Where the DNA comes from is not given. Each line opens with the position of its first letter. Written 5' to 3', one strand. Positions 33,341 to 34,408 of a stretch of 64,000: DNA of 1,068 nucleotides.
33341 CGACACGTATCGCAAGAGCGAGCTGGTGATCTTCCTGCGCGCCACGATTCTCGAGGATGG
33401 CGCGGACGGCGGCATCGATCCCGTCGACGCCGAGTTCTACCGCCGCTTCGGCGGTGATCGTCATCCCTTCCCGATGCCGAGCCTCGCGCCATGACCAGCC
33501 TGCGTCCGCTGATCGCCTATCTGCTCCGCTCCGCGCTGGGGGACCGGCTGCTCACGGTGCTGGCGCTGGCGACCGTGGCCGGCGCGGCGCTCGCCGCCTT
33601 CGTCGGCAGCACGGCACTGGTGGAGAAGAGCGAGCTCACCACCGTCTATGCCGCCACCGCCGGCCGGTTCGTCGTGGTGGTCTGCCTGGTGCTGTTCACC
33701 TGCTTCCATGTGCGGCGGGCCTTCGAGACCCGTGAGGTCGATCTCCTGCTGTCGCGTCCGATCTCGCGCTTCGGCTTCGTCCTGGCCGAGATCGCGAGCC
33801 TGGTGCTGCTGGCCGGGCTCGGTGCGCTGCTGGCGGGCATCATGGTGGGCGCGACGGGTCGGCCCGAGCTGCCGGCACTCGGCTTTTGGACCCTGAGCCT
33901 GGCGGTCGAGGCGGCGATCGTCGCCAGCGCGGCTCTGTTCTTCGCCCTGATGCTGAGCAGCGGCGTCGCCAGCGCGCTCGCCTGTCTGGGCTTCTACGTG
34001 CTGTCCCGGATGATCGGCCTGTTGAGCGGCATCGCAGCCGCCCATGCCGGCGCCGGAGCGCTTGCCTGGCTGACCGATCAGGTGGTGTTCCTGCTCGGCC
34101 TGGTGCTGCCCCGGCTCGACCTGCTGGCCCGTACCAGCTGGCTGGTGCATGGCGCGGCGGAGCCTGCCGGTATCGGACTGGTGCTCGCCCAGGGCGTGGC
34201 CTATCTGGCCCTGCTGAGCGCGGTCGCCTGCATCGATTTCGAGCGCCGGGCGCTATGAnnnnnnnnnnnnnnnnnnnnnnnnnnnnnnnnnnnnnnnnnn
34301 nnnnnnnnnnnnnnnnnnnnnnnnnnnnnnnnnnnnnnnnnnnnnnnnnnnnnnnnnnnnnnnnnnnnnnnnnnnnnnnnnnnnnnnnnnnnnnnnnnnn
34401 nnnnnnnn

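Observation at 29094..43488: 14-kb type IV pilus / MSHA-like cluster with an ABC-2 exporter built into its operons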

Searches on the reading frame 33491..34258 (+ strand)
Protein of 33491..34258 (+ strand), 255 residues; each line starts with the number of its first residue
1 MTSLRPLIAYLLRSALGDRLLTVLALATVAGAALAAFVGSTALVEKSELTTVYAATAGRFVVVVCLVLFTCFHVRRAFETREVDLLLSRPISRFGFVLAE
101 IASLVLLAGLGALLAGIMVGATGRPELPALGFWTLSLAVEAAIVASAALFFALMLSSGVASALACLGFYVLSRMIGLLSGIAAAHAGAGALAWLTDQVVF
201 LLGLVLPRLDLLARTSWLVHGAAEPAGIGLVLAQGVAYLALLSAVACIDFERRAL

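Call 4: search_protein_families(library=pfam, proteins=[window:33491-34258:+], max_evalue=0.01)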
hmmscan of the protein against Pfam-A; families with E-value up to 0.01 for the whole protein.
window:33491-34258:+ (255 aa): 0 families

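Call 6: search_protein_families(library=ncbifam, proteins=[window:33491-34258:+], max_evalue=0.01)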
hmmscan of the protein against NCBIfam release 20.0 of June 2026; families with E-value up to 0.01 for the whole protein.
window:33491-34258:+ (255 aa): 0 families

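Call 10: find_homologous_proteins(query=window:33491-34255:+)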
Query window:33491-34255:+ (255 aa): 75 proteins with E <= 0.001 among 8000 candidates.
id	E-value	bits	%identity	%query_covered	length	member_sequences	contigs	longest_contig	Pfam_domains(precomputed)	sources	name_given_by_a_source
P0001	9.6e-140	482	96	100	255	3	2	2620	-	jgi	jgi:hypothetical protein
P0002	9.2e-118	410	82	100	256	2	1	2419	-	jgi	jgi:hypothetical protein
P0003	8.0e-117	407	81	100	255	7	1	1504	-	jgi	jgi:hypothetical protein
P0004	1.2e-116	406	81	100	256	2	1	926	-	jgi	jgi:hypothetical protein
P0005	3.7e-116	405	82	100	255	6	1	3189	-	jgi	jgi:hypothetical protein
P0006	7.5e-115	401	80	100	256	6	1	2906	-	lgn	-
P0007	5.0e-113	395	81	99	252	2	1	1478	-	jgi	jgi:hypothetical protein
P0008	1.0e-111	390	79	100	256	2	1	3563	-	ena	-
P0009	1.5e-111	390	77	100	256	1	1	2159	-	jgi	jgi:hypothetical protein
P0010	4.3e-111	388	79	100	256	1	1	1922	-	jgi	jgi:hypothetical protein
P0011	5.3e-111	388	78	100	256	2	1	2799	-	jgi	jgi:hypothetical protein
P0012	7.9e-111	387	77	100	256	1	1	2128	-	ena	-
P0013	5.0e-110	385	77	100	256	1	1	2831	-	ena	-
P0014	2.9e-109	382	79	100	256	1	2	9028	-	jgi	jgi:hypothetical protein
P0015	5.1e-105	368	76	100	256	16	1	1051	-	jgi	jgi:hypothetical protein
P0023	1.6e-74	269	61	99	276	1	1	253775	-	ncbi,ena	-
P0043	8.1e-45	171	40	98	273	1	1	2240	PF12679.14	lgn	-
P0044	1.2e-44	171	41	97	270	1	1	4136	PF12679.14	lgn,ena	-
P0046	1.8e-44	170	41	97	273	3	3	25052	PF12679.14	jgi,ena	jgi:ABC-type transport system involved in multi-copper enzyme maturation permease subunit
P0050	7.7e-43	165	39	98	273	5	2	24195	PF12679.14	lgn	-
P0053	2.8e-40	157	37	97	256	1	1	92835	-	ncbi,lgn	ncbi:MAG: hypothetical protein ACK4OM_01080 [Alphaproteobacteria bacterium]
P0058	1.5e-36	144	35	97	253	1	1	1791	PF12679.14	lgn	-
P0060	1.0e-35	142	36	97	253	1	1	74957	PF12679.14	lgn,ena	-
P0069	7.6e-18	83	36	71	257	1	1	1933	PF12698.14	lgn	-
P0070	4.7e-17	81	34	92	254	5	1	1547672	PF12698.14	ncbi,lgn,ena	-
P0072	5.1e-16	77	29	98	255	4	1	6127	PF12679.14,PF12698.14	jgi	-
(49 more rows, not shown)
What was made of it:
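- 33491..34258 (+): ABC-2-type permease, polytopic, about 6-7 hydrophobic segments. Its start overlaps the secretin stop codon (ATGA). Homologues carry PF12679/PF12698 (call 10).
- On ABC-2 (type V) exporter: Eight homologues (29-59% identical) carry PF12679 or PF12698 (call 10).
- Closest known: ABC-2 systems with periplasmic or accessory partners: PmtABCD, GldAFG, NosDFY, CcmAB. Same: JGI names several homologues NosY-type permease (call 10).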

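Call 11: find_encoding_contigs(protein=P0023, flank=10000, max_places=1)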
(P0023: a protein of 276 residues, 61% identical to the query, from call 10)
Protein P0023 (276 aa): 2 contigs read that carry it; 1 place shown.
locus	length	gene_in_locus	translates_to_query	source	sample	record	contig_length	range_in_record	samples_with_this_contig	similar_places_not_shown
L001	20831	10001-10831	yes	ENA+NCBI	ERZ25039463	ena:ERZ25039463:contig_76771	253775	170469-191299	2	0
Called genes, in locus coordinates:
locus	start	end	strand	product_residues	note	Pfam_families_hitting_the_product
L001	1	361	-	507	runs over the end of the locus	PF01425:Amidase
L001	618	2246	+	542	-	PF13091:PLDc_2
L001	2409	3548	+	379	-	PF01168:Ala_racemase_N, PF14031:D-ser_dehydrat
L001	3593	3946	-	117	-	PF01934:HepT-like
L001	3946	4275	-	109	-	PF01909:NTP_transf_2, PF18765:Polbeta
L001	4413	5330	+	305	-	PF00389:2-Hacid_dh, PF02826:2-Hacid_dh_C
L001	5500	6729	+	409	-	PF07719:TPR_2 (faint), PF13174:TPR_6 (faint), PF13428:TPR_14 (faint), PF13432:TPR_16 (weak), PF00515:TPR_1 (faint), PF14559:TPR_19, PF13431:TPR_17 (faint), PF13181:TPR_8 (faint)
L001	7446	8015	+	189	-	PF00437:T2SSE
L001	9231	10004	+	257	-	PF00263:Secretin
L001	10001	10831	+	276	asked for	-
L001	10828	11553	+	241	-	-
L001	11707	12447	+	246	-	PF07963:N_methyl (weak)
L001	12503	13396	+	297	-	PF07963:N_methyl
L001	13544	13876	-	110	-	-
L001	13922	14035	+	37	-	-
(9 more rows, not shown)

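Call 12: find_encoding_contigs(protein=P0053, flank=10000, max_places=1)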
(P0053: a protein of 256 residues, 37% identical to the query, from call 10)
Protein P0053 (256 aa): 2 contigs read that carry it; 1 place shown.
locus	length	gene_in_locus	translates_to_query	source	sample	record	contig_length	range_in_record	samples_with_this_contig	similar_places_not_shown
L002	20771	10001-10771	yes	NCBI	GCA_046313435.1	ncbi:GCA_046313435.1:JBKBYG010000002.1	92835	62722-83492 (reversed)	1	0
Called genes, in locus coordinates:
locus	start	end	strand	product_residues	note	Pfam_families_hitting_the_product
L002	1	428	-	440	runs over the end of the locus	PF01435:Peptidase_M48, PF23914:TPR_CcmH_CycH (faint)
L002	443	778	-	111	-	PF12797:Fer4_2 (faint), PF12837:Fer4_6 (faint), PF13237:Fer4_10 (weak), PF12838:Fer4_7 (weak), PF13187:Fer4_9 (weak), PF00037:Fer4 (weak), PF11953:DUF3470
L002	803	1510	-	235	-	PF01578:Cytochrom_C_asm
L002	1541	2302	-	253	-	PF02578:Cu-oxidase_4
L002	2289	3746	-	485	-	PF00875:DNA_photolyase, PF03441:FAD_binding_7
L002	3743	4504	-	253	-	PF01259:SAICAR_synt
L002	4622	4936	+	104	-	PF07345:ATPaseInh_sub_z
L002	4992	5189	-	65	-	-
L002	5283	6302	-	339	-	-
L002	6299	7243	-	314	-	-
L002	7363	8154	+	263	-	PF06750:A24_N_bact, PF01478:Peptidase_A24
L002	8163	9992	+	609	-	-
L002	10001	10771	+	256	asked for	-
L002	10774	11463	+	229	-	-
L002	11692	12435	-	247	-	PF07963:N_methyl (weak)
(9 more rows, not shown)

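Call 13: find_encoding_contigs(protein=P0070, flank=10000, max_places=1)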
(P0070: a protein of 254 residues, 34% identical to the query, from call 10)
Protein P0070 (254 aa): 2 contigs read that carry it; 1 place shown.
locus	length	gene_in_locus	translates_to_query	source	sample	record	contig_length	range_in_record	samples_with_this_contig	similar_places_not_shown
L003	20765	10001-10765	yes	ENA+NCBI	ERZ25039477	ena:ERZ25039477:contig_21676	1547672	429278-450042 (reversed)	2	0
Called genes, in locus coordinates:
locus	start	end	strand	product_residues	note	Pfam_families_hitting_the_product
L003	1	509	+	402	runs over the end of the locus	PF28597:T2SSF_N, PF00482:T2SSF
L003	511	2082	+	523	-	-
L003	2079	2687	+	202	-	-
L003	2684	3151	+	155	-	-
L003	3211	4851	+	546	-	-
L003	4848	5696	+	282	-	-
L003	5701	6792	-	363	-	PF13384:HTH_23 (faint), PF09339:HTH_IclR (faint), PF13551:HTH_29 (faint), PF13565:HTH_32, PF13358:DDE_3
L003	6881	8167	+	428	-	PF00211:Guanylate_cyc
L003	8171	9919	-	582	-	-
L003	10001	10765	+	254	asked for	PF12698:ABC2_membrane_3 (weak)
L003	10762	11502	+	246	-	-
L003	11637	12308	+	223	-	PF07963:N_methyl (weak)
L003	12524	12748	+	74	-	PF15937:PrlF_antitoxin, PF04014:MazE_antitoxin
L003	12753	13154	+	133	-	PF01850:PIN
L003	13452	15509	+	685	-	PF03477:ATP-cone, PF13597:NRDD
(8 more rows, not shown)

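Call 17: find_related_loci(query=A2, collection=genome_contigs, flank=10000)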
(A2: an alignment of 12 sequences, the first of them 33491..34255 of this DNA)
Query A2 (255 aa) in genome_contigs; peptide patterns used: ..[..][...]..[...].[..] (x = any residue, [..] = any of these).
92 stretches matched a pattern; 79 encode a relative of the query (tblastn E <= 1e-3); 79 distinct loci.
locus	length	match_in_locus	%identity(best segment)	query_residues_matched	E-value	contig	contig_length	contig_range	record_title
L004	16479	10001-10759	61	3-255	3e-74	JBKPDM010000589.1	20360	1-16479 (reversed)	MAG: Pseudomonadota bacterium isolate GB_EKS_MAG_00024 GB_EKS_000001532340, whole genome shotgun sequence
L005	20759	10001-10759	60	3-255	4e-69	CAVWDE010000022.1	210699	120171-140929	MAG: uncultured Alphaproteobacteria bacterium isolate MFD04944.bin.2.82 genome assembly, contig: contig_39428, whole gen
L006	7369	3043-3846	42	5-253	8e-55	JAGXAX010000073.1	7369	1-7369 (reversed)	MAG: Alphaproteobacteria bacterium isolate REEB87 contig-150_13970, whole genome shotgun sequence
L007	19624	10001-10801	39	6-253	2e-53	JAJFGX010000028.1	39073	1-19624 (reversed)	MAG: Alphaproteobacteria bacterium isolate OFTM170 OFTM170_27, whole genome shotgun sequence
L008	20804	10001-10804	40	5-253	9e-54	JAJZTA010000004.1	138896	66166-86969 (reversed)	MAG: Proteobacteria bacterium isolate SKS3.bin62 NODE_150_length_138896_cov_3.604933, whole genome shotgun sequence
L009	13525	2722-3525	41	5-253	2e-53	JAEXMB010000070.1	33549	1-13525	MAG: Proteobacteria bacterium isolate OH_HBlB_32 k127_1730145, whole genome shotgun sequence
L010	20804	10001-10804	42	5-253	1e-52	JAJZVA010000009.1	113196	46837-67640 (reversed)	MAG: Proteobacteria bacterium isolate SKS4.bin7 NODE_247_length_113196_cov_11.926567, whole genome shotgun sequence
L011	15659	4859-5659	41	6-253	1e-51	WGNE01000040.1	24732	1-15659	MAG: Alphaproteobacteria bacterium isolate RI_263 c_000000075635, whole genome shotgun sequence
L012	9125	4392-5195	43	5-253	3e-51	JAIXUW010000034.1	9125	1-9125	MAG: Alphaproteobacteria bacterium isolate D1_MAG_00043 pond_D1_MAG_00043_000000000130, whole genome shotgun sequence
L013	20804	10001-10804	38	5-253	6e-51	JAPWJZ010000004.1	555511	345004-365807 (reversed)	MAG: Micavibrio sp. isolate Chal_Metagen_Bin5 10126, whole genome shotgun sequence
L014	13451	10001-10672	44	5-229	1e-50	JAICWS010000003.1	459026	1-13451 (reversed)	MAG: Alphaproteobacteria bacterium isolate LS_FP_2_bin.61 k141_670790_length_459026_cov_24.5189, whole genome shotgun se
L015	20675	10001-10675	42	5-230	1e-50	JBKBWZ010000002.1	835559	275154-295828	MAG: Alphaproteobacteria bacterium isolate 21H_022.bin.44 NODE_3_length_835559_cov_9.415329, whole genome shotgun sequen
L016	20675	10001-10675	42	5-230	1e-50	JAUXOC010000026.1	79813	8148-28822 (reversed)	MAG: Alphaproteobacteria bacterium isolate C1_metabat.bin.32 C1_k141_182046, whole genome shotgun sequence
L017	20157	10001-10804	39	5-253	2e-50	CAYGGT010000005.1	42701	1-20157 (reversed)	MAG TPA_asm: uncultured Rhodospirillaceae bacterium isolate ERP113451_co1_165 genome assembly, contig: NODE_863_length_4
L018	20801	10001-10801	41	6-253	8e-50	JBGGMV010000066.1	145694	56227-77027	MAG: Alphaproteobacteria bacterium isolate bin.025 k141_2373109, whole genome shotgun sequence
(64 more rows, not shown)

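Call 32: search_solved_structures(query=A2, max_evalue=10)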
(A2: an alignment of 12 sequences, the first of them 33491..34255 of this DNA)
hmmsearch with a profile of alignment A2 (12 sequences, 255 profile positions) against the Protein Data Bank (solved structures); distinct sequences matched with E-value up to 10: 4.
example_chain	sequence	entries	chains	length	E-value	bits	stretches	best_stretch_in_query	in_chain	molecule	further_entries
9q2n_A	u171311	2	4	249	0.00051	22.9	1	6-171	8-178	Phenol-soluble modulin export ABC transporter permease subunit PmtD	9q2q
9q2r_A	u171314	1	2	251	0.00052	22.9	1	6-171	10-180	Phenol-soluble modulin export ABC transporter permease subunit PmtD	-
6xjh_A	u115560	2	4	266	0.0006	22.6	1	6-171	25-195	Phenol-soluble modulin export ABC transporter permease subunit PmtD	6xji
9q1y_A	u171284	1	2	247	0.00063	22.6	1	7-171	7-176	Phenol-soluble modulin export ABC transporter permease subunit PmtD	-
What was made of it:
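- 33491..34258 (+): Profile match to PmtD, E = 5e-4 (call 32).
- Checked: Its ABC-2 assignment rests on homologues carrying PF12679/PF12698 (call 10) and on a profile match to PmtD (E = 5e-4, call 32).
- The permease profile's nearest solved relative is PmtD (call 32). The permease is nearest to a peptide exporter (call 32). PmtD-like permease (call 32).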
